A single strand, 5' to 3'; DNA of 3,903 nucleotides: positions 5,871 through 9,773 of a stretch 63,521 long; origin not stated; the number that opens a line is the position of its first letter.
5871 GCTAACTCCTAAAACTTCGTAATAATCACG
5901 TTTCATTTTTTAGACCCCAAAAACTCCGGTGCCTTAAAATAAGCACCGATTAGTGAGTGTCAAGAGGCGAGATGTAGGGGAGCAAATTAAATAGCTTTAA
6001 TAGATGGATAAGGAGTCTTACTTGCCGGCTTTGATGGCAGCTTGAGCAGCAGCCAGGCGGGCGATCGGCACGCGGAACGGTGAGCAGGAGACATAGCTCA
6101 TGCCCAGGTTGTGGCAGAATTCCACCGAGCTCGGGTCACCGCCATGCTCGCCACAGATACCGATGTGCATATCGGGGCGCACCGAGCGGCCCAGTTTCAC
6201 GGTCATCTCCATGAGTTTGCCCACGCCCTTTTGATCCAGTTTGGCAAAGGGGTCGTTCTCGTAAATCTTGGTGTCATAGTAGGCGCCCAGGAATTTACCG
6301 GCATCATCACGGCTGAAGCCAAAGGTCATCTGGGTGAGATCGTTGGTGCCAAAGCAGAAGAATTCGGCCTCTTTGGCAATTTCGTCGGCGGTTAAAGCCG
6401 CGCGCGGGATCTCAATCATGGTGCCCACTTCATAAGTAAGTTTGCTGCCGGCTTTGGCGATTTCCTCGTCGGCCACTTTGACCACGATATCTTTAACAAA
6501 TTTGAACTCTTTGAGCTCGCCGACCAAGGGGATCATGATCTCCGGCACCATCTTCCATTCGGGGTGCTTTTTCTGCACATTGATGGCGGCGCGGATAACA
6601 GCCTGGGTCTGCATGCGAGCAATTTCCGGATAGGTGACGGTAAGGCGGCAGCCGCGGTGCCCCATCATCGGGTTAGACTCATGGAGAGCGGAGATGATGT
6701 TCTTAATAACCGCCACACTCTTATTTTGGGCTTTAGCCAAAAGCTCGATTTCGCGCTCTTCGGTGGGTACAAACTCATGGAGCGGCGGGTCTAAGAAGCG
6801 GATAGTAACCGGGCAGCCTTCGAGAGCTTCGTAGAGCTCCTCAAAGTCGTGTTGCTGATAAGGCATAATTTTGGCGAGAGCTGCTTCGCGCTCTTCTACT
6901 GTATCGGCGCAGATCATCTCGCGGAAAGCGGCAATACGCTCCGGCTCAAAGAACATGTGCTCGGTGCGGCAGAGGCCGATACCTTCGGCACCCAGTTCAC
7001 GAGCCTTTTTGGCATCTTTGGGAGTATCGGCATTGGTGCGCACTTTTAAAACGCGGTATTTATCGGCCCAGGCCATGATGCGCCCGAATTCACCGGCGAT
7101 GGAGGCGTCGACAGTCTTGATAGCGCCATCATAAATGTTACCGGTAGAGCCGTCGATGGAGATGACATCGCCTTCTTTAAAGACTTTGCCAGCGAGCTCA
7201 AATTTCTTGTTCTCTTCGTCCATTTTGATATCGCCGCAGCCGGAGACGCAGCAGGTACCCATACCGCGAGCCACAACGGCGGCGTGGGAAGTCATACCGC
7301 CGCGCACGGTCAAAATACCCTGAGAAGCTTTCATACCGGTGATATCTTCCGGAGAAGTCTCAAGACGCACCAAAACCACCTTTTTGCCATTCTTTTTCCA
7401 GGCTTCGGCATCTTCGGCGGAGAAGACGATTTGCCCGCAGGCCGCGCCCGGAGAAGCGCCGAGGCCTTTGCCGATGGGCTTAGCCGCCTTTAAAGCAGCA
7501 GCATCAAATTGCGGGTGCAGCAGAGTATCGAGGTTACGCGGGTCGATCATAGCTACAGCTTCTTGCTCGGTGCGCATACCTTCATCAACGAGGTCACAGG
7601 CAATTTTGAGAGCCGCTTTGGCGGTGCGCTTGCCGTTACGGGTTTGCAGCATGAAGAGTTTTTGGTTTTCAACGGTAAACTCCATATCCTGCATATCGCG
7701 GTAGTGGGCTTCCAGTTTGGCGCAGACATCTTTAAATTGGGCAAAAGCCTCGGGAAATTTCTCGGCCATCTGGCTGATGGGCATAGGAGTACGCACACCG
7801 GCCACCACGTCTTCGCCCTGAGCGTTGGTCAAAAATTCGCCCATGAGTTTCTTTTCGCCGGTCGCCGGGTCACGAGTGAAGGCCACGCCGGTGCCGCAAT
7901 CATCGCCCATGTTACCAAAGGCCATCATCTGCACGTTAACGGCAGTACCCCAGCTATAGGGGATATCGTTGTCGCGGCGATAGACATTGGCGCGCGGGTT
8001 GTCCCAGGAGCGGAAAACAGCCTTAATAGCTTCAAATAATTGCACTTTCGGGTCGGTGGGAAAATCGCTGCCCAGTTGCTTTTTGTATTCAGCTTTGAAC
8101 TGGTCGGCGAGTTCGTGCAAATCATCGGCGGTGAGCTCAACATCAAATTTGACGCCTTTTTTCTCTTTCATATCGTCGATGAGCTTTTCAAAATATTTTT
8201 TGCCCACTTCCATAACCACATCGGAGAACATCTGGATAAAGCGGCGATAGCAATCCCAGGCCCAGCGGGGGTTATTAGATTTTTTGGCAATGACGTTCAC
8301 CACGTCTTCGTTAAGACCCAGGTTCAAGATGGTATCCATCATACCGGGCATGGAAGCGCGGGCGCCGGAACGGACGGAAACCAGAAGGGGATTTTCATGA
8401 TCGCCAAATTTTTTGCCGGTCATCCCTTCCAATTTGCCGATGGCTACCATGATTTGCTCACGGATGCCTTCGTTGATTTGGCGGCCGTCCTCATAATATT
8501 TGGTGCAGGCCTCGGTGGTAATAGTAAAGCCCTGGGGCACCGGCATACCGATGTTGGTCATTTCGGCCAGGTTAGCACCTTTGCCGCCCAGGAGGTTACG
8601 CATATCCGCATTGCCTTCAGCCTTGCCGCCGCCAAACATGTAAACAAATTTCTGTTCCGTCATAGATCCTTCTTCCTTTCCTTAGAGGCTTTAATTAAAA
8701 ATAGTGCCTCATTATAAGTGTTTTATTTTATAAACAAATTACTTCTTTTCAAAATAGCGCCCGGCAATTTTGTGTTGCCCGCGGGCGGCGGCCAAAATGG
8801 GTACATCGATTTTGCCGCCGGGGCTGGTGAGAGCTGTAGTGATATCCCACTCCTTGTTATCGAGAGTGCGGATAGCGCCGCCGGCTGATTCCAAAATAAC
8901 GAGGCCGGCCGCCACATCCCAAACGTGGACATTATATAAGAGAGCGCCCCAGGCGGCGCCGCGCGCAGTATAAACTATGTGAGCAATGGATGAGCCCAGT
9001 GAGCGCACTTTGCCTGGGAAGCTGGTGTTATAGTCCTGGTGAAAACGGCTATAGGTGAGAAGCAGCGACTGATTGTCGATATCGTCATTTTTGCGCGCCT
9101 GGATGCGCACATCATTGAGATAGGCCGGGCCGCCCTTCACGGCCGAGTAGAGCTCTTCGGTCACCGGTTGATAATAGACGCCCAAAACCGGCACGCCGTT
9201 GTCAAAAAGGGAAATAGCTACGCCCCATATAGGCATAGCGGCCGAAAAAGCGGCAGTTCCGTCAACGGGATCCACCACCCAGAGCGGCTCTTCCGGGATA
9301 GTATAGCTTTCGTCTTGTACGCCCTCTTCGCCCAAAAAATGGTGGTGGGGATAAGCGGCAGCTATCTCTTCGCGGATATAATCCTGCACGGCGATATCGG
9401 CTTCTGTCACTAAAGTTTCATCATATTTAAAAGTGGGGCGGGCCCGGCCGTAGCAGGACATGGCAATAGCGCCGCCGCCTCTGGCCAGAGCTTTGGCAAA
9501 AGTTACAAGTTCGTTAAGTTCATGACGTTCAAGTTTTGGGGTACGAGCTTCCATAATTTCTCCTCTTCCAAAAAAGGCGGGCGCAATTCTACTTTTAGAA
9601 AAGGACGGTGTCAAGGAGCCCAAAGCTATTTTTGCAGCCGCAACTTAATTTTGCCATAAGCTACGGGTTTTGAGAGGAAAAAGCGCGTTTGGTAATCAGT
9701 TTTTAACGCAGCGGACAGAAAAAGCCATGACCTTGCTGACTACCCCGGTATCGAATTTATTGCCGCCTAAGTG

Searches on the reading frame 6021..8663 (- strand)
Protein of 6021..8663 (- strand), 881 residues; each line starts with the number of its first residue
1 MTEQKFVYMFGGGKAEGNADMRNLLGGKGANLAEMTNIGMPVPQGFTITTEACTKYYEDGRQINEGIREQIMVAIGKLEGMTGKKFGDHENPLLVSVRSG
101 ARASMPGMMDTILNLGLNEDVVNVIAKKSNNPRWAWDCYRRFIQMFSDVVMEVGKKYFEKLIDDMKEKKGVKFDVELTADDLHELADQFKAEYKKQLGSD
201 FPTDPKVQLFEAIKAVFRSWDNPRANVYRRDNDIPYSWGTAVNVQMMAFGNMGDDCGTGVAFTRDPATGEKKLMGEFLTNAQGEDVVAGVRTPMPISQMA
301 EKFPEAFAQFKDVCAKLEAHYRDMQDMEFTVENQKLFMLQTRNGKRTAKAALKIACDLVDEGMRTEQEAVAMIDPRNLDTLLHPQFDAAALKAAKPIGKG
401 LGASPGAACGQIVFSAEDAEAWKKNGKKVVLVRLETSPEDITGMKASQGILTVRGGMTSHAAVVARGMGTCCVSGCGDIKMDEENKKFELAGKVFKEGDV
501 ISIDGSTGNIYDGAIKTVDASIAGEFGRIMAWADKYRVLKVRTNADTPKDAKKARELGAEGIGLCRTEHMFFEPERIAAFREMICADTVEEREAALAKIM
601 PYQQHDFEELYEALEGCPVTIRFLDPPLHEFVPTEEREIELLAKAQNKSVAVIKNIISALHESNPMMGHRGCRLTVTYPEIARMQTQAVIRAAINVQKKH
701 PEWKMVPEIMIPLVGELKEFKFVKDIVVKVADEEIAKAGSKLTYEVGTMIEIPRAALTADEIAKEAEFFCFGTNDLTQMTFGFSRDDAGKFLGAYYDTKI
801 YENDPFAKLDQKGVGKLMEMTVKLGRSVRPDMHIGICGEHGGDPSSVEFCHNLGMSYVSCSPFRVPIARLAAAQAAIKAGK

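Call 13: search_protein_families(library=pfam, proteins=[window:6021-8663:-], max_evalue=0.001)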
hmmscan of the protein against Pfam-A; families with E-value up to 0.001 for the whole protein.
window:6021-8663:- (881 aa): 3 families
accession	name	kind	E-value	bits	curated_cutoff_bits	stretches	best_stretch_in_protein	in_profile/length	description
PF02896.24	PEP-utilizers_C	-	8.9e-78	261.8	22.8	1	525-875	6-291/293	PEP-utilising enzyme, PEP-binding domain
PF01326.24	PPDK_N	-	2.3e-55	188.6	27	2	23-294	2-218/328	Pyruvate phosphate dikinase, AMP/ATP-binding domain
PF00391.29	PEP-utilizers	-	1.3e-23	82.8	23.1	1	427-508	3-72/72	PEP-utilising enzyme, mobile domain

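Call 33: find_related_loci(query=window:6021-8663:-, collection=genome_contigs, flank=1000)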
Query window:6021-8663:- (881 aa) in genome_contigs; peptide patterns used: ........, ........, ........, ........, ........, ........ (x = any residue, [..] = any of these).
600 stretches matched a pattern (row limit reached: there are more); 599 encode a relative of the query (tblastn E <= 1e-3); the best 80 are kept; 80 distinct loci.
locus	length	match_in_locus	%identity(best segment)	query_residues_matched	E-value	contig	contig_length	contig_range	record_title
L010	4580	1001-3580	84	4-867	0e+0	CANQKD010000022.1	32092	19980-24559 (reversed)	MAG: uncultured Clostridia bacterium isolate Lapin-026__bin63 genome assembly, contig: Lapin-026__NODE_1489_length_32092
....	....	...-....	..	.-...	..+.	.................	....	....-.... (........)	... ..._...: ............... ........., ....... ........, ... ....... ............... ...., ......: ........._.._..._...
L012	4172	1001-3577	84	5-867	0e+0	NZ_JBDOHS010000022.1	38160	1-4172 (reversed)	Dorea sp. YH-dor226 contig22, whole genome shotgun sequence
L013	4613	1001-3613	83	4-878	0e+0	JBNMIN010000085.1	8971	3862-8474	MAG: Oscillospiraceae bacterium isolate CM_BacCAG2242.95 k141_344117_length_8971_cov_15.0000, whole genome shotgun seque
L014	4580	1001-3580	84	4-867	0e+0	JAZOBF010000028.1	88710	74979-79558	MAG: Acutalibacteraceae bacterium isolate T1900044759_TS20190225.MAGScoT_cleanbin_000001 SGB_2337_k141_1648618, whole ge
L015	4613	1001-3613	84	4-878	0e+0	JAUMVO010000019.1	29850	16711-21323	MAG: Clostridiaceae bacterium isolate S12M_St_41 NODE_718_length_29850_cov_19.808357, whole genome shotgun sequence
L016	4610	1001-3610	83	5-878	0e+0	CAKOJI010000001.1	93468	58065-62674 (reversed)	MAG: uncultured Bacilli bacterium isolate REFINED_METABAT215_TOP10_CONTIGS_1500_ASSEMBLY_K77_MERGED__Hadza_MoBio_hadza-A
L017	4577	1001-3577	83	5-867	0e+0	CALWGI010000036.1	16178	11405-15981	MAG: uncultured Blautia sp. isolate BRZ_QR__bin39 genome assembly, contig: BRZ_QR__NODE_3953_length_16178_cov_4.831315,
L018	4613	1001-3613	83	5-879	0e+0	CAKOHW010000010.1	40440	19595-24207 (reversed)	MAG: uncultured Bacilli bacterium isolate REFINED_METABAT215_TOP10_CONTIGS_1500_ASSEMBLY_K77_MERGED__Hadza_MoBio_hadza-A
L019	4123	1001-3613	83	4-878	0e+0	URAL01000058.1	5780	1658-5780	uncultured Clostridiales bacterium isolate UMGS815 genome assembly, contig: NODE_6055_length_5780_cov_25.475109, whole g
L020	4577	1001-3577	83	4-866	0e+0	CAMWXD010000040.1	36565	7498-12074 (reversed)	MAG TPA_asm: uncultured Eubacterium sp. isolate SRR14411328_bin.4_metawrap_v1.3_MAG genome assembly, contig: NODE.350_le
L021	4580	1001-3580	83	4-867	0e+0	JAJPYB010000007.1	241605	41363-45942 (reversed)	MAG: Ruminococcus sp. isolate AH.5_1 NODE_3_length_241605_cov_63.303420, whole genome shotgun sequence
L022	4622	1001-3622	84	4-881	0e+0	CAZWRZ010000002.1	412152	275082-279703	MAG TPA_asm: uncultured Ruminiclostridium sp. isolate SRP199465_co1_713 genome assembly, contig: NODE_5_length_412152_co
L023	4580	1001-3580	83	4-867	0e+0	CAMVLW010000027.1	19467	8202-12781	MAG TPA_asm: uncultured Clostridia bacterium isolate SRR8387717_bin.37_metaWRAP_v1.3_MAG genome assembly, contig: ERZ142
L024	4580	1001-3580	83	4-867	0e+0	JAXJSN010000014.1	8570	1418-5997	MAG: Ruminococcus sp. isolate DOME_MAG_3876 3876_C0302_k141_82084, whole genome shotgun sequence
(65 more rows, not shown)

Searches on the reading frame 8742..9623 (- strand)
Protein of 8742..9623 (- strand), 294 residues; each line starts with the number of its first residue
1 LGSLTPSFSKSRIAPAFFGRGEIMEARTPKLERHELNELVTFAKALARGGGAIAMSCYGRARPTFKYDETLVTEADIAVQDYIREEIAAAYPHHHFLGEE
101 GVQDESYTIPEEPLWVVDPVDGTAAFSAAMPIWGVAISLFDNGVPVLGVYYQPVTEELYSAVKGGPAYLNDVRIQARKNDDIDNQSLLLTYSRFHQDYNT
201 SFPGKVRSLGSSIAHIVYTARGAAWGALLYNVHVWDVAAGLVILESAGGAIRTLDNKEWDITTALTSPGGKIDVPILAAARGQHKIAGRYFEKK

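Call 98: search_protein_families(library=ncbifam, proteins=[window:8742-9623:-], max_evalue=0.00001)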
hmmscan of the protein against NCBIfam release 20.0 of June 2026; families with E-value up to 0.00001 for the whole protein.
window:8742-9623:- (294 aa): 7 families
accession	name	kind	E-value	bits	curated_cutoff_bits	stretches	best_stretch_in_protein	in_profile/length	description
TIGR02067.1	his_9_HisN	equivalog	6e-36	124.2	275.15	1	41-260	3-230/252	histidinol-phosphatase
TIGR01331.1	bisphos_cysQ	equivalog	3.5e-28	98.9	228.8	1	47-260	9-233/250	3'(2'),5'-bisphosphate nucleotidase CysQ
NF009321.0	PRK12676.1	equivalog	6.6e-23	81.1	264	1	111-263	81-238/264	bifunctional fructose-bisphosphatase/inositol-phosphate phosphatase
NF008182.0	PRK10931.1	equivalog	1.4e-22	80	379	1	45-262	7-231/246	3'(2'),5'-bisphosphate nucleotidase CysQ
NF008027.1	PRK10757.1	equivalog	7.4e-19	67.7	332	1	66-251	34-227/267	inositol-1-monophosphatase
NF010678.0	PRK14076.1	equivalog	1.1e-08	34.4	493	1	114-261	83-258/570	bifunctional NADP phosphatase/NAD kinase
TIGR01330.1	bisphos_HAL2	equivalog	1.5e-08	33.8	267.05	0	114-150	136-171/359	3'(2'),5'-bisphosphate nucleotidase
